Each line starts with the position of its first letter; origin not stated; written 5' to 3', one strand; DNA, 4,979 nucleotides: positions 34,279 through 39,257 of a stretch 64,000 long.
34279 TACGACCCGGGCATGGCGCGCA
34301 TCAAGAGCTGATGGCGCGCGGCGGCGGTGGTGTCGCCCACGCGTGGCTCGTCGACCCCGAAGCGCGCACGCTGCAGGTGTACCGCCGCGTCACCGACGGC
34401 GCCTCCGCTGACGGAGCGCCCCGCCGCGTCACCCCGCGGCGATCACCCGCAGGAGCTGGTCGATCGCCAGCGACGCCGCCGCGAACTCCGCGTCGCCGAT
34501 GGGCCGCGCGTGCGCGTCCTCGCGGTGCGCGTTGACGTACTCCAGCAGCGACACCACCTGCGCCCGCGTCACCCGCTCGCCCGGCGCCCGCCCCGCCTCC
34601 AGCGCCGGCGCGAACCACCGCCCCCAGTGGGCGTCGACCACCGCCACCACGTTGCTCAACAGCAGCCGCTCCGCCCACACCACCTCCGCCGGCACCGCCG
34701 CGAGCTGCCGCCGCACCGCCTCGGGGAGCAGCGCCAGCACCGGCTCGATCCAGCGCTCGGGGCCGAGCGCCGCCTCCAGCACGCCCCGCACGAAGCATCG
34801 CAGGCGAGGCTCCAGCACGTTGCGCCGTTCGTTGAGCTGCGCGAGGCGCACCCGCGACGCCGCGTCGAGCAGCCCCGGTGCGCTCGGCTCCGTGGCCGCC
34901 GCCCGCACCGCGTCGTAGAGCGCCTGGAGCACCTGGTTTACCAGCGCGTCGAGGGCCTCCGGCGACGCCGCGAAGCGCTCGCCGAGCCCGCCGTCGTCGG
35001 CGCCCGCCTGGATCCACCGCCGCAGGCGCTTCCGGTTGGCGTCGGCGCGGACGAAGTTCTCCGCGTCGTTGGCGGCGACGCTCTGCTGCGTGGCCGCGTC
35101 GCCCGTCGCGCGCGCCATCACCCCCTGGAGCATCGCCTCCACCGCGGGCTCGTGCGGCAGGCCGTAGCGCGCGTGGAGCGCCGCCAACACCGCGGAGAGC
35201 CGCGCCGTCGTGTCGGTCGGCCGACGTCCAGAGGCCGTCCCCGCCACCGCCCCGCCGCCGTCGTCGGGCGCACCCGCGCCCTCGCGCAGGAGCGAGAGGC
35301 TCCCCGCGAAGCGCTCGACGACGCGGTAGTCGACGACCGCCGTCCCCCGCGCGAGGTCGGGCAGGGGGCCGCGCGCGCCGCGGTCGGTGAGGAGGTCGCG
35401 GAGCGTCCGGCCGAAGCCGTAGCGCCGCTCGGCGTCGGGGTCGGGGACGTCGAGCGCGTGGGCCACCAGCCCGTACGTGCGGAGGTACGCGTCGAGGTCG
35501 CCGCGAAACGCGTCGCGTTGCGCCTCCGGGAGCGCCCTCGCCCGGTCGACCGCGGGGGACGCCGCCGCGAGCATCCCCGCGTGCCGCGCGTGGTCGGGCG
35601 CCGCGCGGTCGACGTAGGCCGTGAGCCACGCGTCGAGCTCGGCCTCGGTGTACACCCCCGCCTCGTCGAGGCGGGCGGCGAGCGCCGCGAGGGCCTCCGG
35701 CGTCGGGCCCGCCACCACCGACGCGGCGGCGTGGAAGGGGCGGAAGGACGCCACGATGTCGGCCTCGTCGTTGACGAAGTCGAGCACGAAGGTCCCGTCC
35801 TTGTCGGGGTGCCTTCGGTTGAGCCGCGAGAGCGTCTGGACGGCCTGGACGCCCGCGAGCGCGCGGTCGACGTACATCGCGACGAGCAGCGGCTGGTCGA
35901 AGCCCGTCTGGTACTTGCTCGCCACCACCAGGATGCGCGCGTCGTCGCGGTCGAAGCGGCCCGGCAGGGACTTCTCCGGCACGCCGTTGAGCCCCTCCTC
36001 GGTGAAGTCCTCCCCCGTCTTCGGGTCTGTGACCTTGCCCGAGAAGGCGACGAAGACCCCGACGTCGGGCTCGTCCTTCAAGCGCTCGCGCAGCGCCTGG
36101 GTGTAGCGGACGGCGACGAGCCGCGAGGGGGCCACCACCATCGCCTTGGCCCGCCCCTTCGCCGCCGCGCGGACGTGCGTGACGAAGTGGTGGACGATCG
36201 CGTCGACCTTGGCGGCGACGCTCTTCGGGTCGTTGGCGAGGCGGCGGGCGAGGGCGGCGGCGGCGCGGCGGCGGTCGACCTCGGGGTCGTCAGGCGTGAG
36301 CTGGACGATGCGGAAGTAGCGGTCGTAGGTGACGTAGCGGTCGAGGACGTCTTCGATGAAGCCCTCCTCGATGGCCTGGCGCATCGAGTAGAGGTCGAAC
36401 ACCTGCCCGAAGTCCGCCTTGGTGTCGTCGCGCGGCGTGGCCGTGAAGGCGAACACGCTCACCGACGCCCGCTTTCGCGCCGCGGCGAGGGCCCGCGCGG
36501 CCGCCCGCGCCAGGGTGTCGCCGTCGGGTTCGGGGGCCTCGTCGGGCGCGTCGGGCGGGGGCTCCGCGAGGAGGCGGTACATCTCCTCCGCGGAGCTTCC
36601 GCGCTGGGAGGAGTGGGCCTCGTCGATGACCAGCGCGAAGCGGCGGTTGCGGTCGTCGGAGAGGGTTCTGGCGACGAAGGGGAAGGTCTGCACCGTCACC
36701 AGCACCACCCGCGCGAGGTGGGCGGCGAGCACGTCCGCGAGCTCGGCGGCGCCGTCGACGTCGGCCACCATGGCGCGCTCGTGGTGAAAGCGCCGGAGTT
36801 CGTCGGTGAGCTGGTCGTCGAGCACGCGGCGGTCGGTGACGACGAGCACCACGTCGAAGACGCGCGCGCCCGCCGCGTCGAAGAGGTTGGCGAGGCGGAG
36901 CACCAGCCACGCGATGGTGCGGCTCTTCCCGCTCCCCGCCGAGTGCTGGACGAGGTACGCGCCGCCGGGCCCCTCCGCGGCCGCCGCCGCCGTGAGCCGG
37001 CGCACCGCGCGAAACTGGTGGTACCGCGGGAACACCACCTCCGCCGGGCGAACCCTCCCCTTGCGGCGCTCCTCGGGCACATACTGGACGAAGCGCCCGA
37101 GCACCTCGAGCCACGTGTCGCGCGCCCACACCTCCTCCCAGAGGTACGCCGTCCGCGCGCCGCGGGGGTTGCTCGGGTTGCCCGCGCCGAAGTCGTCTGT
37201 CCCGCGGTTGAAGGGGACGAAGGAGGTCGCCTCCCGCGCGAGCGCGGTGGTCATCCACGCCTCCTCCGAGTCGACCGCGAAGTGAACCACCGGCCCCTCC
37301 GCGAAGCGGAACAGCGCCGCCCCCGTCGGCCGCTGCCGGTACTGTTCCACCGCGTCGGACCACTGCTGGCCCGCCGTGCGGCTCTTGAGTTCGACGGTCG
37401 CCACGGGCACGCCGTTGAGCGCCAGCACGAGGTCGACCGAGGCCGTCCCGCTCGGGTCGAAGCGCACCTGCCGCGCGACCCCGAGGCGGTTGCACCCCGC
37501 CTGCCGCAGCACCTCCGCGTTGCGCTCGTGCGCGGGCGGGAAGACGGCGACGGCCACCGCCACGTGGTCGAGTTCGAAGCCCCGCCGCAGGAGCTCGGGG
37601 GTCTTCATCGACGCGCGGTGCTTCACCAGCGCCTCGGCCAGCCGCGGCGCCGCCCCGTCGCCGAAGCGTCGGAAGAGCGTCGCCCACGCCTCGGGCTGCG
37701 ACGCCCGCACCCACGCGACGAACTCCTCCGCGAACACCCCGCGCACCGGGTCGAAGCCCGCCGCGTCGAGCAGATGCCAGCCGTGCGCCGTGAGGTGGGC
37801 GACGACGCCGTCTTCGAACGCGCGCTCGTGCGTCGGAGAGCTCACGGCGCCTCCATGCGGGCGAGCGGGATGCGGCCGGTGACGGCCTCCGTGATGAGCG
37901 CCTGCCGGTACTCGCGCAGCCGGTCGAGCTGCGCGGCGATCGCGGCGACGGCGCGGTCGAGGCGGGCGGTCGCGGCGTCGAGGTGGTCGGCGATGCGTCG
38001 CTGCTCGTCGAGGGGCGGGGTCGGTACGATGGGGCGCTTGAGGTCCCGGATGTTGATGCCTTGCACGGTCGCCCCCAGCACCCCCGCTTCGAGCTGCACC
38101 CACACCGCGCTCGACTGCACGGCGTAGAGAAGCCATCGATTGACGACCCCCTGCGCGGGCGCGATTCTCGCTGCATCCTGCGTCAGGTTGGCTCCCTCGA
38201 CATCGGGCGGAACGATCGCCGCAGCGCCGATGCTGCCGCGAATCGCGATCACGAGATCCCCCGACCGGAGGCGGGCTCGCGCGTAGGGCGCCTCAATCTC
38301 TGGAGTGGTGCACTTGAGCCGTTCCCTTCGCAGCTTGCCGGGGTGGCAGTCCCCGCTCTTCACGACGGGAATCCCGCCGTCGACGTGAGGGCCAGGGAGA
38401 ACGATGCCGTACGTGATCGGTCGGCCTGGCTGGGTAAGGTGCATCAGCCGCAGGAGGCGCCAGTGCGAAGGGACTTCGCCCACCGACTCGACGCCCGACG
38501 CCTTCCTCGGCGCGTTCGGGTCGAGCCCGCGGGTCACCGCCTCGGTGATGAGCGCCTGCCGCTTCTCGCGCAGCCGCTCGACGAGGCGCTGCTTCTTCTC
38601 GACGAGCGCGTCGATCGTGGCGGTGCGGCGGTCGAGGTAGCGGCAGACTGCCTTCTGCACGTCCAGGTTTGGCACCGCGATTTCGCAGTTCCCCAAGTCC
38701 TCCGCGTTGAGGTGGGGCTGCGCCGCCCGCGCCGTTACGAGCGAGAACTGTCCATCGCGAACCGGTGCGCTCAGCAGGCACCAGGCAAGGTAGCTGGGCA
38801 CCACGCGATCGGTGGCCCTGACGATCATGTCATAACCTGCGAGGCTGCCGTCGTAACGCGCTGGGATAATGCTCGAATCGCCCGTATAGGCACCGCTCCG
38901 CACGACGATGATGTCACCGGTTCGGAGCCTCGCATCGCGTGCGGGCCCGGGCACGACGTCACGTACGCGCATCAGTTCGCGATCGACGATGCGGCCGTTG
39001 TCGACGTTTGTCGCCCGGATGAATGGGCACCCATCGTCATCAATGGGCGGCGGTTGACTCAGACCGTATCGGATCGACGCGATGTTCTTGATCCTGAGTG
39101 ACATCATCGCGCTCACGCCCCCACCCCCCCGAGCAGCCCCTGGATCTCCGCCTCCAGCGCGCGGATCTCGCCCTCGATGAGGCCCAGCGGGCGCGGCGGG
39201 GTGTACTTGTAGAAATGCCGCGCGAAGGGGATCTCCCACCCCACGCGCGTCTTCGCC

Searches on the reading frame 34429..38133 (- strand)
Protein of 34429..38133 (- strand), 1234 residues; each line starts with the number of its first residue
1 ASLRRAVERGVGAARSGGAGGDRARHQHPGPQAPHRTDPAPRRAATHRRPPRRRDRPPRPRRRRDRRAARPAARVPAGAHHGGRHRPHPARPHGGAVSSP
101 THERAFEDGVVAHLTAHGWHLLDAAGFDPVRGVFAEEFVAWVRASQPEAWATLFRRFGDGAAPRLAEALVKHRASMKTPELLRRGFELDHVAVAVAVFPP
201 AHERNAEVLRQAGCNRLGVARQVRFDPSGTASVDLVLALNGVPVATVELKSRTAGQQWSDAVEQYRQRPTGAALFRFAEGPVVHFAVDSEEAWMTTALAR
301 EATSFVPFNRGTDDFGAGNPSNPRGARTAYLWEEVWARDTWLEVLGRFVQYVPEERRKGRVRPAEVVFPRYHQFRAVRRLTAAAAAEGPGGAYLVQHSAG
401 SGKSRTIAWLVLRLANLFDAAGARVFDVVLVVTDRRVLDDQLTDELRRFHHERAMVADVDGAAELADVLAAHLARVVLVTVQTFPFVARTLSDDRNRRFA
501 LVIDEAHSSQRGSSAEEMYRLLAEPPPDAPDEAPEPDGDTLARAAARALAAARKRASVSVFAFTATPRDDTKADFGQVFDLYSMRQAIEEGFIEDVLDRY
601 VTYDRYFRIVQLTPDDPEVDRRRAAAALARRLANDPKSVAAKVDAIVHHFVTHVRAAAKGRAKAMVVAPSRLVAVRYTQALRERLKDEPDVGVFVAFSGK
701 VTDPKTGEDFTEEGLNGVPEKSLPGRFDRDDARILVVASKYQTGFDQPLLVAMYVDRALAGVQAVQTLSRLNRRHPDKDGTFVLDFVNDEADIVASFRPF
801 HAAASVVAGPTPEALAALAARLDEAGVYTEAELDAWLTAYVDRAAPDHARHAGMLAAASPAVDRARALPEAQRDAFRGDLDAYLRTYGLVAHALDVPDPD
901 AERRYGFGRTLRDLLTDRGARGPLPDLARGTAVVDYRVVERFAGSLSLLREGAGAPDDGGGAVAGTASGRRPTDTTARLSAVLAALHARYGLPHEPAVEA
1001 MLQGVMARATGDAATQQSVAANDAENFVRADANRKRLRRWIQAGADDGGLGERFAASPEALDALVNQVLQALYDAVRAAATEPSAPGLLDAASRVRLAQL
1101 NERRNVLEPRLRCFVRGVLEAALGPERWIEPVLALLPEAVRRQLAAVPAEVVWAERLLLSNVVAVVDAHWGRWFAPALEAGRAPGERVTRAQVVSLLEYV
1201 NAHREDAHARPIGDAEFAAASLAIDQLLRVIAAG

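Call 52: search_protein_families(library=pfam, proteins=[window:34429-38133:-], max_evalue=0.001)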
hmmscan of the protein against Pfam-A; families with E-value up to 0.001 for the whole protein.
window:34429-38133:- (1234 aa): 5 families
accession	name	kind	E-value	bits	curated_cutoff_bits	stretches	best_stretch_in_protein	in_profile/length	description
PF18766.7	SWI2_SNF2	-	2.4e-22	80.1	26.7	1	372-596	1-188/221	SWI2/SNF2 ATPase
PF04851.21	ResIII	-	6e-13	49.5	22.5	1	369-520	4-141/164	Type III restriction enzyme, res subunit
PF04313.20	HSDR_N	-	4.2e-12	46.8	25.1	1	214-301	109-196/198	Type I restriction enzyme R protein N terminus (HSDR_N)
PF22679.2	T1R_D3-like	-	1.4e-07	32.5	27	1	731-781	100-151/158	Type I restriction enzyme subunit R domain 3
PF00270.35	DEAD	-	4.7e-06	26.9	26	1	390-568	14-161/167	DEAD/DEAH box helicase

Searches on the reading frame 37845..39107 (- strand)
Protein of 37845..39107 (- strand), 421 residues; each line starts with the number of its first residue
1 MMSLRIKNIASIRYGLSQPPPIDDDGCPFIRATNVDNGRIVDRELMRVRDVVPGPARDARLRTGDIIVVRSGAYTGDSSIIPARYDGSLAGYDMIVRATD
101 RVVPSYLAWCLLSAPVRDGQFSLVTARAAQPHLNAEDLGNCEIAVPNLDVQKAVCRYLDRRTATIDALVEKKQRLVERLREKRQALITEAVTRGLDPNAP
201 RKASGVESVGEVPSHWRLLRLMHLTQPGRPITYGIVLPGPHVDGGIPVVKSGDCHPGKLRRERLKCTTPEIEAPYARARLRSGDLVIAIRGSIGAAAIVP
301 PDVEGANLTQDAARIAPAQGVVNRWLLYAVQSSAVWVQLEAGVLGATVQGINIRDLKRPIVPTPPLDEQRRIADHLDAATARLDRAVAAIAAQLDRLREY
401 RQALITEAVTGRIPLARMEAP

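Call 52: search_protein_families(library=pfam, proteins=[window:37845-39107:-], max_evalue=0.001)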
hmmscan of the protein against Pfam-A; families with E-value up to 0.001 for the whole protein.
window:37845-39107:- (421 aa): 1 family
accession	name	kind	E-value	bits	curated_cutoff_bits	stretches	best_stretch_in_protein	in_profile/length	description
PF01420.25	Methylase_S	-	3.5e-14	53.8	22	2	244-381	30-154/168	Type I restriction modification DNA specificity domain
